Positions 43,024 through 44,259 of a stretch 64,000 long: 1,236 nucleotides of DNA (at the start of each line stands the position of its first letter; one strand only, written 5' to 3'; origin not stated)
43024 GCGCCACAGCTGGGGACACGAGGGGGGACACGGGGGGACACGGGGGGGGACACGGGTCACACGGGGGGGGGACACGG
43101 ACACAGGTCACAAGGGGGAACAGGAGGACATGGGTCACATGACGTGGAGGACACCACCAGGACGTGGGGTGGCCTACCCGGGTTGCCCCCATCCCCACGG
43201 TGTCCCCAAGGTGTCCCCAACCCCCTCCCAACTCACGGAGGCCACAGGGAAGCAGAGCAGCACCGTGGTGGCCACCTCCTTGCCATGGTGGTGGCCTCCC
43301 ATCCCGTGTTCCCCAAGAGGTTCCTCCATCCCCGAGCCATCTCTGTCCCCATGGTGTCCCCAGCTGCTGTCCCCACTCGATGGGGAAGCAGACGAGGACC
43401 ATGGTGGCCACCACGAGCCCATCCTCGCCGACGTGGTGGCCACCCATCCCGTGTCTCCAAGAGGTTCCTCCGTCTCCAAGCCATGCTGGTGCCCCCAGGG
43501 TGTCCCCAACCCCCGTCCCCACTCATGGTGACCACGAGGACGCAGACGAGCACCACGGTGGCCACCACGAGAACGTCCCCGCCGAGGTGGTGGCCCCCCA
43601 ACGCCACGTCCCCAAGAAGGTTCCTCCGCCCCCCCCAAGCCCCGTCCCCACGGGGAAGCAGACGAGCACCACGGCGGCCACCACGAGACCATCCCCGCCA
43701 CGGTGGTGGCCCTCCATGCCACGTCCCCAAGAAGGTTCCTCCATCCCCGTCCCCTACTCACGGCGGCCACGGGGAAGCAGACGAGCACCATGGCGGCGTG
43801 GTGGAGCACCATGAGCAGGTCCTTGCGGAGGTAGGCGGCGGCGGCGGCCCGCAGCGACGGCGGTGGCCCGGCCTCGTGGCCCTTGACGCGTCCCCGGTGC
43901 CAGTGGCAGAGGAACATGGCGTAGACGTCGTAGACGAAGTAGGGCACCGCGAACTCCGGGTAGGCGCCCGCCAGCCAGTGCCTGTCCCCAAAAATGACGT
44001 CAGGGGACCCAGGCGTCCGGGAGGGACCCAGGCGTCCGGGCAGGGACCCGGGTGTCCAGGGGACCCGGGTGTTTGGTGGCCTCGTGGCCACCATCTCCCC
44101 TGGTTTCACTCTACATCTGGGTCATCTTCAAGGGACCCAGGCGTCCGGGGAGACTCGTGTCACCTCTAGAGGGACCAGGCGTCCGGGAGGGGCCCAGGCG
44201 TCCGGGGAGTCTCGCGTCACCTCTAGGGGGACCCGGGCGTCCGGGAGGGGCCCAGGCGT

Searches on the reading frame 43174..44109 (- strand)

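Call 71: search_protein_families(library=pfam, proteins=[window:43174-44109:-])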
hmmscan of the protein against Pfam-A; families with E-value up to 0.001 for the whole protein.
window:43174-44109:- (311 aa): 1 family
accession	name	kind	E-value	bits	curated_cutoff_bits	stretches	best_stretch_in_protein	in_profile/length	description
PF03798.21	TRAM_LAG1_CLN8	-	4.4e-06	27.2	24.6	1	35-117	36-95/198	TLC domain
